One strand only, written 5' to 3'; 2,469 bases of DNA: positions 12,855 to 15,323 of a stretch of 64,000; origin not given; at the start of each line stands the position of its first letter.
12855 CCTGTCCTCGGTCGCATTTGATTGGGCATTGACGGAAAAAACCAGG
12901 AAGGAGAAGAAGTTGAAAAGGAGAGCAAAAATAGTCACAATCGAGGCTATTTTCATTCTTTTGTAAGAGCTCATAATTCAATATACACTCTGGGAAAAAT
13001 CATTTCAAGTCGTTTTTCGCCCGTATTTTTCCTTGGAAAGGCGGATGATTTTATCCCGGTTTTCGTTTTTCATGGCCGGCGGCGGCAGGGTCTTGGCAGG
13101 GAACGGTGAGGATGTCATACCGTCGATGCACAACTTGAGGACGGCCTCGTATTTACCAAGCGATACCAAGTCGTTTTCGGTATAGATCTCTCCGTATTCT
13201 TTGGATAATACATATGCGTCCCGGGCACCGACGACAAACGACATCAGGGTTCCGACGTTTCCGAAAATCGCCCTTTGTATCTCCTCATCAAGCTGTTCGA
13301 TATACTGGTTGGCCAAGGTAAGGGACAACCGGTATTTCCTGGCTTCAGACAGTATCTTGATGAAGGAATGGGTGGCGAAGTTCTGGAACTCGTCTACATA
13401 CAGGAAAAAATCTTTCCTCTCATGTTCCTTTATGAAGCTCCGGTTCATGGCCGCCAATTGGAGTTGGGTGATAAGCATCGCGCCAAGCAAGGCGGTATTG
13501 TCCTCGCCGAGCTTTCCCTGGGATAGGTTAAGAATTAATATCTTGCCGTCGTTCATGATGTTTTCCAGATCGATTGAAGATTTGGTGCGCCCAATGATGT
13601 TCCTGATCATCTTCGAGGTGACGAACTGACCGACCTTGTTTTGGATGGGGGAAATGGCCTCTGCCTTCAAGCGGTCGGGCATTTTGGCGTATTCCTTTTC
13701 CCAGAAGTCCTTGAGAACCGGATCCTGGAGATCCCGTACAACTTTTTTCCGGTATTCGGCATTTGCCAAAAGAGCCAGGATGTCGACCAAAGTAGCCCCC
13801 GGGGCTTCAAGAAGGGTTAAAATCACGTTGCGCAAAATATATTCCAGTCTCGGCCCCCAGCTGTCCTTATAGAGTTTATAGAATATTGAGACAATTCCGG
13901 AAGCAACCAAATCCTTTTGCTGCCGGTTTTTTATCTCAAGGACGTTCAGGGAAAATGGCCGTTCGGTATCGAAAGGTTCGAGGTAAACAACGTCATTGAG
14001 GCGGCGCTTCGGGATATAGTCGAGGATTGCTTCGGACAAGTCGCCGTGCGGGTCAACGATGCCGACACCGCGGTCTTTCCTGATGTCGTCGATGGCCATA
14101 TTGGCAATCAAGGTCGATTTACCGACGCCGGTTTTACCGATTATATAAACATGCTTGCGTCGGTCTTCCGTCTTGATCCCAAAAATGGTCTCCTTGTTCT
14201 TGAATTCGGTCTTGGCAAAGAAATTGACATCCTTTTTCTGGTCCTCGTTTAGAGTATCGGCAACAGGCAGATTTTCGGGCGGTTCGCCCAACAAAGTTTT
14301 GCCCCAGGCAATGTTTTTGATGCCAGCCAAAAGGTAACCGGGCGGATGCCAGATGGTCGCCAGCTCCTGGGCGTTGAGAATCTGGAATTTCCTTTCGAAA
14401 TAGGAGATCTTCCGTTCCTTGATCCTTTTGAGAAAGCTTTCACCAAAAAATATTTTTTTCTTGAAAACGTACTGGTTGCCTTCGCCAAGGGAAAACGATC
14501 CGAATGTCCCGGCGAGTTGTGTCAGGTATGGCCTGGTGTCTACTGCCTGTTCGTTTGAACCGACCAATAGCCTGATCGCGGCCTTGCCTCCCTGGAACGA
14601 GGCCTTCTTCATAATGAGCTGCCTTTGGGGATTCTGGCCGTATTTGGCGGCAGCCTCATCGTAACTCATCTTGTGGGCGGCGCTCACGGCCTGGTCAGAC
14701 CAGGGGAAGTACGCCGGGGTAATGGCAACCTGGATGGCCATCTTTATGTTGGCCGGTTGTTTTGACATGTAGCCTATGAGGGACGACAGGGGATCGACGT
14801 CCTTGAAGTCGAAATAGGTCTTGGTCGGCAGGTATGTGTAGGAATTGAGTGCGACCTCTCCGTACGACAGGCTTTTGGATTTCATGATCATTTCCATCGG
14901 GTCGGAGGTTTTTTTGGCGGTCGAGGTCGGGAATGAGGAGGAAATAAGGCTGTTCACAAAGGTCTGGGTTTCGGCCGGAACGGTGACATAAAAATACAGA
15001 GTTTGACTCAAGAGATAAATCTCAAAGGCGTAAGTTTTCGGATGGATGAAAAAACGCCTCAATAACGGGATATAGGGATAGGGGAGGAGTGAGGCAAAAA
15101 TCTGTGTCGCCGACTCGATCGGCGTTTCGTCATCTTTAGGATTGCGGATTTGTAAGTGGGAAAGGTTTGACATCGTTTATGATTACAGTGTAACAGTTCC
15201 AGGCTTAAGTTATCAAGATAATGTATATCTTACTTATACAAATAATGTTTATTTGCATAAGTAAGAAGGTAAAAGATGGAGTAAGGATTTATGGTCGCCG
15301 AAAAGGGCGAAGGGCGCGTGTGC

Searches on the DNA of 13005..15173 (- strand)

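Call 71: search_rna_families(sources=[L012, L033, L038, L039, L036, L030], threshold=gathering)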
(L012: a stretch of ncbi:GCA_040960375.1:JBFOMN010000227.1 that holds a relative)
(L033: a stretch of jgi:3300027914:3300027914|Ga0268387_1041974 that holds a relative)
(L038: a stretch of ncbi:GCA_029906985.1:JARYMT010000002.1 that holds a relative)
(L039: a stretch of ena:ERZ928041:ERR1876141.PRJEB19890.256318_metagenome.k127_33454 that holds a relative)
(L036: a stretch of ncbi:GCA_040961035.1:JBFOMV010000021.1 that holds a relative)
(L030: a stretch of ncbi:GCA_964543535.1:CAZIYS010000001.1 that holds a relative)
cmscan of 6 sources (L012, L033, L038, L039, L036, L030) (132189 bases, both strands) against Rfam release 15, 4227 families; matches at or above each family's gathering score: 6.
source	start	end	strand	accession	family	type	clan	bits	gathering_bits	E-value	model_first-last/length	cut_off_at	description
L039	2068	2139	+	RF00005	tRNA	Gene; tRNA;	CL00001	73.6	29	6.5e-14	1-71/71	no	tRNA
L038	296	367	-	RF00005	tRNA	Gene; tRNA;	CL00001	73.2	29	8.4e-14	1-71/71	no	tRNA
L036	2112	2183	-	RF00005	tRNA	Gene; tRNA;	CL00001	72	29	1.8e-13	1-71/71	no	tRNA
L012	154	225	+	RF00005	tRNA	Gene; tRNA;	CL00001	71.7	29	2.2e-13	1-71/71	no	tRNA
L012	269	340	+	RF00005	tRNA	Gene; tRNA;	CL00001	69.3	29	1e-12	1-71/71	no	tRNA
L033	1647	1718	-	RF00005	tRNA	Gene; tRNA;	CL00001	67.3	29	3.5e-12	1-71/71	no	tRNA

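Call 72: search_rna_families(source=L012, start=3950, end=4700, threshold=evalue, max_evalue=5)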
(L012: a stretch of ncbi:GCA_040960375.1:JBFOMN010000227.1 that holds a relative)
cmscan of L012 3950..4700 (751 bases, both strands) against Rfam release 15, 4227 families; matches with E-value up to 5: 5.
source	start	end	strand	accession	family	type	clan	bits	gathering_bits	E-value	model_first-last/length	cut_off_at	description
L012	4199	4347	-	RF04180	BTnc231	Gene; sRNA;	-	26.5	80.4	0.0031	1-154/154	no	Bacteroides sRNA BTnc231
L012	4182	4246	+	RF02010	mir-3180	Gene; miRNA;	-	21.5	99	0.86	1-92/92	no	mir-3180 microRNA precursor family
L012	4184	4251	-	RF00464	mir-92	Gene; miRNA;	CL00137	19.9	47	0.033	1-80/80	no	mir-92 microRNA precursor family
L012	4552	4621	+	RF03857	mir-3129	Gene; miRNA;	-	16.5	90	2.9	1-82/82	no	mir-3129 microRNA precursor family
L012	4401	4414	-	RF01319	CRISPR-DR6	Gene; CRISPR;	-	15.6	39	4.1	9-22/30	no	CRISPR RNA direct repeat element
